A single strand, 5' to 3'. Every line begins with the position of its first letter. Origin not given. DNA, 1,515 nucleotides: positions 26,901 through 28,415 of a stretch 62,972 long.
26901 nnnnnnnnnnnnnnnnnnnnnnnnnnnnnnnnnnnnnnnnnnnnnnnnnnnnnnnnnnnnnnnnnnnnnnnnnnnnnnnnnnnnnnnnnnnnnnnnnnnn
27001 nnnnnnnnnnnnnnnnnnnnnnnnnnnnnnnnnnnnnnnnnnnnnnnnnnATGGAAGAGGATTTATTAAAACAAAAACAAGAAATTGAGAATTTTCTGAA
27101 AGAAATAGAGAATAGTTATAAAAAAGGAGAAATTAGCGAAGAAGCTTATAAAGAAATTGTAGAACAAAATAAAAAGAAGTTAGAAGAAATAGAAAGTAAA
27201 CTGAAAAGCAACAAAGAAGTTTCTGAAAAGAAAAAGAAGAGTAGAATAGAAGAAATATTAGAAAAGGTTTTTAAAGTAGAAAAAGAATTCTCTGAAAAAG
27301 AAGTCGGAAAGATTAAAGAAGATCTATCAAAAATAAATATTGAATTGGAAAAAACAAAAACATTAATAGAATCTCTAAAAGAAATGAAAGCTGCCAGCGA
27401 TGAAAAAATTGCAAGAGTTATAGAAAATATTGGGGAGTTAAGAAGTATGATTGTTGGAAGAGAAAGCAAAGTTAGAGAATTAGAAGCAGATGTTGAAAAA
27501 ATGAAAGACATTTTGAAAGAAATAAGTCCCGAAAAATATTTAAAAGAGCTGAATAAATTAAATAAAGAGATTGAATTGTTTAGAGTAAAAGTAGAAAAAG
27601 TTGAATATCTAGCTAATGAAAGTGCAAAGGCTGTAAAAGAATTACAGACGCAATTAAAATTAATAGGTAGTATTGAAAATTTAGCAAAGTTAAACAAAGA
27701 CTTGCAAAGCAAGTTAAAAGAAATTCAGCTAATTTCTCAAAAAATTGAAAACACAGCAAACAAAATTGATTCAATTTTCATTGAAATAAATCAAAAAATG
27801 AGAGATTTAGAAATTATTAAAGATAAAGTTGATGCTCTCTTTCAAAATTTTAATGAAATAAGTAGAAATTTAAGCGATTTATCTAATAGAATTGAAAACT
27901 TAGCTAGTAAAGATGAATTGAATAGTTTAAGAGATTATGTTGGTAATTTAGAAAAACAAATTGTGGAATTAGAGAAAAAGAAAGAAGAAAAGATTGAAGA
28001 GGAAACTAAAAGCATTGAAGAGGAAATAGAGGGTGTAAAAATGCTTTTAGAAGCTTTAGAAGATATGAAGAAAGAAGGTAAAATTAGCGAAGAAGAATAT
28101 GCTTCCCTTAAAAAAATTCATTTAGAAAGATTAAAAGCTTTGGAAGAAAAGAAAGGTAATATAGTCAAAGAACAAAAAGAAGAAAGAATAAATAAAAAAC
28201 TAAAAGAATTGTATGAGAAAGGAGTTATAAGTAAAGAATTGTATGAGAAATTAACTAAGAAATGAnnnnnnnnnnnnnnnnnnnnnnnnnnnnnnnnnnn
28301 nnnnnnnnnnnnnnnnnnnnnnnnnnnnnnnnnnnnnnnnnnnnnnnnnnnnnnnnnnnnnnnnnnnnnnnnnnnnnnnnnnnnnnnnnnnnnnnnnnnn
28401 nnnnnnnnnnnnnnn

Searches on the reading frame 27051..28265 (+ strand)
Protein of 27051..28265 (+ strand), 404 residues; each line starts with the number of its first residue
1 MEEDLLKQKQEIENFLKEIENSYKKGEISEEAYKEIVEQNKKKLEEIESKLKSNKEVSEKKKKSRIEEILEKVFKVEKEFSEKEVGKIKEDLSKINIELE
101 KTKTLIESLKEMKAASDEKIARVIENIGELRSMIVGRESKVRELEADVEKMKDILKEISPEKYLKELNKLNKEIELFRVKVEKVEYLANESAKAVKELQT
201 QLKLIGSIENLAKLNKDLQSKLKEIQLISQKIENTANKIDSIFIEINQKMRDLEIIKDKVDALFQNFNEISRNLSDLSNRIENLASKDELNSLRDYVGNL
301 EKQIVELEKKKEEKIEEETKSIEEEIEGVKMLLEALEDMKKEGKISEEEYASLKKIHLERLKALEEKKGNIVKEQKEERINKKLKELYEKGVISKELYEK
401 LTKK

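Call 9: search_protein_families(library=pfam, proteins=[window:27051-28265:+], max_evalue=0.01)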
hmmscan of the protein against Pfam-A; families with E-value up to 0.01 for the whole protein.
window:27051-28265:+ (404 aa): 3 families
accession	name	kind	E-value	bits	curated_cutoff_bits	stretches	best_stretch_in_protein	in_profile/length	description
PF06103.16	DUF948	-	0.00055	20.5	37.2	1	208-278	18-88/89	Bacterial protein of unknown function (DUF948)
PF21616.3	Topo-V_HhH_2_2nd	-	0.00076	19.9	27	0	16-38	35-57/58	Topoisomerase V, second (HhH)2 tandem domain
PF09851.14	SHOCT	-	0.0013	18.8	27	0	382-396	4-18/28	Short C-terminal domain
